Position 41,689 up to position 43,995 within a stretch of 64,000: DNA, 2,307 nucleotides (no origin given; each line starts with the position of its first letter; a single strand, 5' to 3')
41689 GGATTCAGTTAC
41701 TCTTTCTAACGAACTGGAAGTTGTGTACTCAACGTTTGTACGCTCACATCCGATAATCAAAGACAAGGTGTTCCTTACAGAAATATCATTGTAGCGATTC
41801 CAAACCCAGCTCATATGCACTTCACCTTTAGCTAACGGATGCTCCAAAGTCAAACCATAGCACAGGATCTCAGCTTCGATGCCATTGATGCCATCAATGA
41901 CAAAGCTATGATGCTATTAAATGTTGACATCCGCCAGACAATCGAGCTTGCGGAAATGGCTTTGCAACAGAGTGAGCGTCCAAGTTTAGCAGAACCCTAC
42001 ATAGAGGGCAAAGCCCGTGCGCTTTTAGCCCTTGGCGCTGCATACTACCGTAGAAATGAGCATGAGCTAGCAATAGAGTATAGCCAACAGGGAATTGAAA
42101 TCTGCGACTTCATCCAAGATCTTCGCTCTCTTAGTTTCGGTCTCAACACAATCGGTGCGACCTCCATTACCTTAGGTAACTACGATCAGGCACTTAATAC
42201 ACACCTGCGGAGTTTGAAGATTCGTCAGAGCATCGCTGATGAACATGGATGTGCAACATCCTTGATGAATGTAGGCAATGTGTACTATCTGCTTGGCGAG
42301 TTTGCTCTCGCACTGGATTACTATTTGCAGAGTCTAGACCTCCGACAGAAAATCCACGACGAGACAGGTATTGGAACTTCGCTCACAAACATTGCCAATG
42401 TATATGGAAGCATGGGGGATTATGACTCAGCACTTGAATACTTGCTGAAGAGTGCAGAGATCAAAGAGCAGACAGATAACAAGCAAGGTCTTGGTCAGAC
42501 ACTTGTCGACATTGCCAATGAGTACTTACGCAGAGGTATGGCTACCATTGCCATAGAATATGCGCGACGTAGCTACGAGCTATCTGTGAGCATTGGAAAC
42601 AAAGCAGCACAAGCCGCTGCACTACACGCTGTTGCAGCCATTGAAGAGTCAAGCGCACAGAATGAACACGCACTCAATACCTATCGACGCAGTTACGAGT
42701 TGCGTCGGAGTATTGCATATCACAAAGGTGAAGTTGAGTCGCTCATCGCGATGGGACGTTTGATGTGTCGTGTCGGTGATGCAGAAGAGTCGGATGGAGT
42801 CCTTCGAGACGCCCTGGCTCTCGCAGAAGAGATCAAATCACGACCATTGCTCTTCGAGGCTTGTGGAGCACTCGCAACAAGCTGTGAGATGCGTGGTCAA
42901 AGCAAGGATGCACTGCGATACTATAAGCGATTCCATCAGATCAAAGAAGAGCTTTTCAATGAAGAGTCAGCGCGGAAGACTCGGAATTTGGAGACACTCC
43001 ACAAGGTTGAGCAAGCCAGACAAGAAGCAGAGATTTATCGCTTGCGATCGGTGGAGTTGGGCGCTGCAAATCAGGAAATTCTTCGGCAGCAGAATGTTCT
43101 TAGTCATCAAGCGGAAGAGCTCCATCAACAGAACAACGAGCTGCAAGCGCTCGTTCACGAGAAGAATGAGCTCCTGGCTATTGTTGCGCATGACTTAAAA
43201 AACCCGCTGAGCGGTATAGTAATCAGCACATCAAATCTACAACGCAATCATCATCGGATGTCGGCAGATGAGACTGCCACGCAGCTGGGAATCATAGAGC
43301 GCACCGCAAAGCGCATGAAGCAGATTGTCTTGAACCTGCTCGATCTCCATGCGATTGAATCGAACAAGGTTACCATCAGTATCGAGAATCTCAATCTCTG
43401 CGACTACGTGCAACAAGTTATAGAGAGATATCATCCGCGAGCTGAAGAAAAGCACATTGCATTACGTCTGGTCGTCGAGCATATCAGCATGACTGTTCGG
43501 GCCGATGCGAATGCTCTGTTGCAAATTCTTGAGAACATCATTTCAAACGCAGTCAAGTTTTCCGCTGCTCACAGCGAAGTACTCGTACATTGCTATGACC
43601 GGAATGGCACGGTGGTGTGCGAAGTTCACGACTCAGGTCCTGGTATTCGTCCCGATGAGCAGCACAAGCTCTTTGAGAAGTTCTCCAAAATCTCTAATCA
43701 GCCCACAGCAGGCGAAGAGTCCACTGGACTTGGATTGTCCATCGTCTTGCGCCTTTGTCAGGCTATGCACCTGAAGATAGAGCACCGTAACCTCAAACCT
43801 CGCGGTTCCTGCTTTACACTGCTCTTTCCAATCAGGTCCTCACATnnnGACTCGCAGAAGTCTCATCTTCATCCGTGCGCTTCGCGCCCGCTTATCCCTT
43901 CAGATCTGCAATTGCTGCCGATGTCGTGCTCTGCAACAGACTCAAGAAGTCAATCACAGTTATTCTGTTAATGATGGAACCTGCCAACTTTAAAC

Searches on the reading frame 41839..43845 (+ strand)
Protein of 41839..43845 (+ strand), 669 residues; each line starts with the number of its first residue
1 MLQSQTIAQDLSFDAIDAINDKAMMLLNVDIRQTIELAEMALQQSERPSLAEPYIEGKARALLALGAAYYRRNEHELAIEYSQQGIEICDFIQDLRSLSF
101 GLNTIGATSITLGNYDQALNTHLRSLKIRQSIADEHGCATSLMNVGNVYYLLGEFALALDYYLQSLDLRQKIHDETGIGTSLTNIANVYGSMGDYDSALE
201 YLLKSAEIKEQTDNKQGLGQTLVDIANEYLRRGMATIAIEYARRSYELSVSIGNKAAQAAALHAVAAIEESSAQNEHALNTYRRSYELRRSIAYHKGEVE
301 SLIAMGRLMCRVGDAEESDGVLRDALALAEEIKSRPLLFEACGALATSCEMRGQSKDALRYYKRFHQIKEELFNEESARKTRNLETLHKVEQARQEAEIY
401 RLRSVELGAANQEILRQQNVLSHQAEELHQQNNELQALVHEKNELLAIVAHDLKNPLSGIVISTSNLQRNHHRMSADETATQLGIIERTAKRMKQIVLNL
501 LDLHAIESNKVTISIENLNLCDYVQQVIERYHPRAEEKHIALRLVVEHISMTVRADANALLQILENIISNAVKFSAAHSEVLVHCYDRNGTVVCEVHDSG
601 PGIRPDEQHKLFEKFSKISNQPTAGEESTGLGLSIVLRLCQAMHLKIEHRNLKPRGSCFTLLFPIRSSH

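Call 55: search_protein_families(library=ncbifam, proteins=[window:41839-43845:+], max_evalue=1e-10)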
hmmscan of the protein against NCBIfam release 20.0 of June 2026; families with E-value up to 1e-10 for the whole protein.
window:41839-43845:+ (669 aa): 57 families (the best 25 are shown)
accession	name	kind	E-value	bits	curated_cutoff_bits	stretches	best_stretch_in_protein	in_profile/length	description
NF053520.1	HK_Porph_FimS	equivalog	6.1e-43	147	600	2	356-661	301-613/618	sensor histidine kinase FimS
NF041832.1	near_NosP_CTERM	subfamily_domain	1.1e-36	126.7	400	1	441-666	6-226/370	NahK/ErcS family hybrid sensor histidine kinase/response regulator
NF046044.1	PnpS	equivalog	1.7e-36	126.1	400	1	433-664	161-390/390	two-component system histidine kinase PnpS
NF038297.2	hybrid_HK_HrmK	equivalog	2.9e-36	125.3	725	1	373-667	168-459/607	hybrid histidine kinase/response regulator HrmK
TIGR02956.1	TMAO_torS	equivalog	8e-36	123.5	676.5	1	386-667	419-684/967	TMAO reductase system sensor histidine kinase/response regulator TorS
NF047874.1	MASE3_PAS_HK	subfamily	7.2e-35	120.9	560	1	417-666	372-626/655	MASE3 domain-containing sensor histidine kinase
NF008312.0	PRK11100.1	equivalog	3e-33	115.4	356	1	400-665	211-474/477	two-component system sensor histidine kinase CreC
NF033092.0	HK_WalK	equivalog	3.4e-33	115.1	725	1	434-664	364-593/594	cell wall metabolism sensor histidine kinase WalK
TIGR02966.1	phoR_proteo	equivalog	1.2e-32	113.2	334.2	1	412-663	82-333/333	phosphate regulon sensor histidine kinase PhoR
NF006800.0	PRK09303.1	equivalog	1.7e-32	112.8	342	1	397-666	116-378/383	histidine kinase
NF047465.1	hybrid_HK_LvrA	exception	2e-32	112.1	1200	1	385-666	147-423/819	hybrid histidine kinase/response regulator LvrA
NF011874.0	PRK15347.1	equivalog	2.3e-32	112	852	1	425-666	381-615/921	two component system sensor kinase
NF041735.1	hist_kin_RppB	equivalog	4.3e-32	111.5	400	1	447-664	221-438/438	two-component system sensor histidine kinase RppB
NF033091.0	HK_VanS_ACDEFG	equivalog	1.3e-30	106.5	400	1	411-648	43-278/293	vancomycin resistance histidine kinase VanS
NF008302.0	PRK11091.1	equivalog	1.3e-30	106.3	838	1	428-665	269-505/779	aerobic respiration two-component sensor histidine kinase ArcB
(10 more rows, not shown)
